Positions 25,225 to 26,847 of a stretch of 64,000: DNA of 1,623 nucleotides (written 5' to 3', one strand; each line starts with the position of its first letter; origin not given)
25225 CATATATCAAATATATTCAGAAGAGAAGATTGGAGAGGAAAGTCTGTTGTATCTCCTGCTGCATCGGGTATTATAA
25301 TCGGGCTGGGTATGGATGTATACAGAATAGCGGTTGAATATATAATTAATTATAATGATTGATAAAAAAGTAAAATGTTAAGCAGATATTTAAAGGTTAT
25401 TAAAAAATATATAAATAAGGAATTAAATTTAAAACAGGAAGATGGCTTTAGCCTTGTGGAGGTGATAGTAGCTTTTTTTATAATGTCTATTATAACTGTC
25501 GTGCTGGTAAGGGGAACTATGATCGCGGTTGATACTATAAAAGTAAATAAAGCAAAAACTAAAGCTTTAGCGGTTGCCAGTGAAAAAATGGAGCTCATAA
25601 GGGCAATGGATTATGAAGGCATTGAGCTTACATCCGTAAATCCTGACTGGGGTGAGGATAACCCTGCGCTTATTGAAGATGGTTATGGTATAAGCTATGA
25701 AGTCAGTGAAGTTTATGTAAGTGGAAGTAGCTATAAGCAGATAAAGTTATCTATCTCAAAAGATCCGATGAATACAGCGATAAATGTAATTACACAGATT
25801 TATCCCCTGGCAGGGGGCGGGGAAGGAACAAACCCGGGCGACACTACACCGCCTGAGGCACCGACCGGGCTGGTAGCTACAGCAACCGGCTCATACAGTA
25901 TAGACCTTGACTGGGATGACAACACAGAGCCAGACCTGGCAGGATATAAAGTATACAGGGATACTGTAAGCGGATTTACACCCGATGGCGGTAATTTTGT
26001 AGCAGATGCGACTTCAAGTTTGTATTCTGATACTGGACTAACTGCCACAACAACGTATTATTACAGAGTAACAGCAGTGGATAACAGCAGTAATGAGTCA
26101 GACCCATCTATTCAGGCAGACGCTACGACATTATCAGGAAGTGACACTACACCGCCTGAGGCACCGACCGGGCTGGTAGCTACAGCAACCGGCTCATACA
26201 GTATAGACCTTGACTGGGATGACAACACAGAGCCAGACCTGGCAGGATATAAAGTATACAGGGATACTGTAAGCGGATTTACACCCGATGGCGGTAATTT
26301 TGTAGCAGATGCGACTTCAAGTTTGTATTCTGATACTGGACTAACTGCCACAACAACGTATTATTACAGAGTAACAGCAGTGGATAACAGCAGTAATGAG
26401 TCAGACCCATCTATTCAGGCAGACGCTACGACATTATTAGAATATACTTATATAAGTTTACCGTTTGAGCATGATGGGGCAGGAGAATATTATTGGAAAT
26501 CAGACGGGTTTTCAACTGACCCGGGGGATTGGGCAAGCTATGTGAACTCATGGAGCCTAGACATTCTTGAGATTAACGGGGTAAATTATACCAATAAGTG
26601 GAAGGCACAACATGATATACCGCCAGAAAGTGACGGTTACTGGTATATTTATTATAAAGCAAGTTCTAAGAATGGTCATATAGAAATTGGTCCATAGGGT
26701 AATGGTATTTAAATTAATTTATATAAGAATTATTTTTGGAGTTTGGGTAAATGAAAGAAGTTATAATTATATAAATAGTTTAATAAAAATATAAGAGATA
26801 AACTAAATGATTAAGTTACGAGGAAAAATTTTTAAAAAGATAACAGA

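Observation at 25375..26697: Minor pilin ending in a CBM64-like cellulose-binding module: a candidate polysaccharide-gripping pilus tip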

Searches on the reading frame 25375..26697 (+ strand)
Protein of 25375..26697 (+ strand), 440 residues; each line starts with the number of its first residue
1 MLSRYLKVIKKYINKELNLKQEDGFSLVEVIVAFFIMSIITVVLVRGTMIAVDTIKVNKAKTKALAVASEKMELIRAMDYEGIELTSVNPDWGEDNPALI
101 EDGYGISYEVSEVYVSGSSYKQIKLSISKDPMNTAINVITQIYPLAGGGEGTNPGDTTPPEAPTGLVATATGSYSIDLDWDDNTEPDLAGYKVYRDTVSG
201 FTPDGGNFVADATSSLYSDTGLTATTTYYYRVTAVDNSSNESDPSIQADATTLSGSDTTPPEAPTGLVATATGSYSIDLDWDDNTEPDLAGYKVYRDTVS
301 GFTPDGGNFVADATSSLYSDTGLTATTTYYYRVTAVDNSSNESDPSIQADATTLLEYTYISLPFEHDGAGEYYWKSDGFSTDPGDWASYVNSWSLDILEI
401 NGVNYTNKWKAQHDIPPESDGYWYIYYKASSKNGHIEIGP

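Call 3: search_protein_families(library=pfam, proteins=[window:25375-26697:+], max_evalue=1)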
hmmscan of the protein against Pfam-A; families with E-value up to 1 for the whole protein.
window:25375-26697:+ (440 aa): 10 families
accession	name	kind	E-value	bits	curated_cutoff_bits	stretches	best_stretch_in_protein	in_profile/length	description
PF18666.6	CBM64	-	3.3e-29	101.2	25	1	357-438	1-73/74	Carbohydrate-binding module 64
PF00041.27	fn3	-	3.4e-15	56.4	25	2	162-245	2-81/84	Fibronectin type III domain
PF07963.17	N_methyl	-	9.9e-06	25.4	21.2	1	21-44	3-26/27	Prokaryotic N-terminal methylation motif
PF25788.1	Ig_Rha78A_N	-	1.4e-05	25.7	27.4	2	317-350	65-98/105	Rha78A-like, N-terminal immunoglobulin domain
PF16655.11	PhoD_N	-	0.00018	22.5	30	0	220-239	64-83/90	PhoD-like phosphatase, N-terminal domain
PF16656.11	Pur_ac_phosph_N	-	0.0015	19.5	30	2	220-239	66-86/93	Purple acid Phosphatase, N-terminal domain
PF13861.12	FLgD_tudor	-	0.0096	16.5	26.9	0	177-243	17-41/58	FlgD Tudor-like domain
PF19081.6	Ig_7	-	0.07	13.9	27.3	0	304-335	37-66/84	Ig-like domain CHU_C associated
PF10179.15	NDNF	-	0.12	12.8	27.3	0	220-243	94-117/127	Neuron-derived neurotrophic factor, first Fn(III) domain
PF13681.11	PilX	-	0.6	11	27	0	319-336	54-71/89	Type IV pilus assembly protein PilX C-term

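Call 4: search_protein_families(library=ncbifam, proteins=[window:25375-26697:+], max_evalue=1)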
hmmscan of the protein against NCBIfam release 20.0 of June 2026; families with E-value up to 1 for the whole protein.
window:25375-26697:+ (440 aa): 15 families
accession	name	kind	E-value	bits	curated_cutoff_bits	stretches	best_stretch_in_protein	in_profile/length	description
NF041611.1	exoglucan_CbhB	equivalog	8.3e-32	110.2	1950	1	150-411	696-943/997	exoglucanase CbhB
NF045522.1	MXAN_2561_fam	equivalog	8.3e-07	28.8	150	2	156-251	165-257/304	MXAN_2561 family MXYO-CTERM-anchored protein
NF041013.1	T4P_ComGE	equivalog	6.3e-06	26.2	49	1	23-74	4-55/83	competence type IV pilus minor pilin ComGE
TIGR01707.1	gspI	equivalog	0.0094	16.4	44.35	1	24-73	1-50/101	type II secretion system minor pseudopilin GspI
NF007660.0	PRK10332.1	equivalog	0.013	15.9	86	1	18-45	4-31/107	prepilin-type N-terminal cleavage/methylation domain-containing protein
NF047828.1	T3SSXpsI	equivalog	0.023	14.7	150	1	24-64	3-41/132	type II secretion system protein XpsI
TIGR02532.1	IV_pilin_GFxxxE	domain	0.031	14.1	16.3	1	24-44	3-23/24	prepilin-type N-terminal cleavage/methylation domain-containing protein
NF007848.0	PRK10557.1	equivalog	0.033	13.5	120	1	20-46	8-34/192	prepilin peptidase-dependent protein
TIGR01710.1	typeII_sec_gspG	equivalog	0.041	13.9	88.85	1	24-74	2-54/134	type II secretion system major pseudopilin GspG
NF041002.1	pilin_ComGF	equivalog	0.05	13.8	80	1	23-54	2-33/139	competence type IV pilus minor pilin ComGF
TIGR02599.1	TIGR02599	subfamily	0.056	12.7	256.5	1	24-74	1-51/361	Verru_Chthon cassette protein C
NF007800.0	PRK10506.1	equivalog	0.065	13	158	1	18-43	4-29/163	prepilin peptidase-dependent protein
TIGR02523.1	type_IV_pilV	equivalog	0.12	12.9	52.2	1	23-77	2-56/139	type IV pilus modification protein PilV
NF038304.1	EPS_HpsC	equivalog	0.16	11.5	200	1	11-61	9-59/318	hormogonium polysaccharide secretion pseudopilin HpsC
NF005030.0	PRK06439.1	equivalog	0.21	11.7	121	1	31-52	10-31/72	NADH dehydrogenase subunit J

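Call 10: find_encoding_contigs(protein=window:25375-26697:+, flank=10000, max_places=6)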
Protein window:25375-26697:+ (440 aa): no gene with exactly this product is on record in the collection.

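Call 69: predict_structure(alignment_id=A5)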
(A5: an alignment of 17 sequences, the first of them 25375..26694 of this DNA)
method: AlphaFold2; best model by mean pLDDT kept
length: 440 residues; sequences in the alignment: 17
mean_pLDDT: 53.9   pTM: 0.31
mean pLDDT of the five models: 53.9, 52.4, 48.4, 45.0, 44.9
residues with pLDDT >= 90: 4; 70-90: 94; 50-70: 145; < 50: 197
segments of 3 or more residues with pLDDT < 50: 15-25, 146-174, 181-186, 200-203, 243-276, 279-288, 303-306, 344-417, 419-440
pLDDT, mean of each block of 10 residues (from residue 1): 52 49 57 73 64 69 76 73 85 85 89 73 85 79 49 29 38 50 49 64 56 60 59 62 37 28 37 46 45 65 53 60 59 60 37 24 33 36 35 36 40 46 41 29
secondary structure, 60 per line:
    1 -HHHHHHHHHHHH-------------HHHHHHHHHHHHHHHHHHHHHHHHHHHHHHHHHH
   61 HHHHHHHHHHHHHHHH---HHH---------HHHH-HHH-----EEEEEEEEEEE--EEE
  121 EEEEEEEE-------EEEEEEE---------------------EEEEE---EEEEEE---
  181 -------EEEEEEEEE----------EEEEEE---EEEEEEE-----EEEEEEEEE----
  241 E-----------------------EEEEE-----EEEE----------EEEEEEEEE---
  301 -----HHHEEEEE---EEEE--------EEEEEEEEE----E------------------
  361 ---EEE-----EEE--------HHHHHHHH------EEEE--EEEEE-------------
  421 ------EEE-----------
elements in order: H2-13 H27-76 H92-95 E105-115 E118-128 E136-142 E164-168 E172-177 E188-196 E207-212 E216-222 E228-236 E265-269 E275-278 E289-297 E309-313 E317-320 E329-337 E364-366 E372-374 H383-390 E397-400 E403-407 E427-429
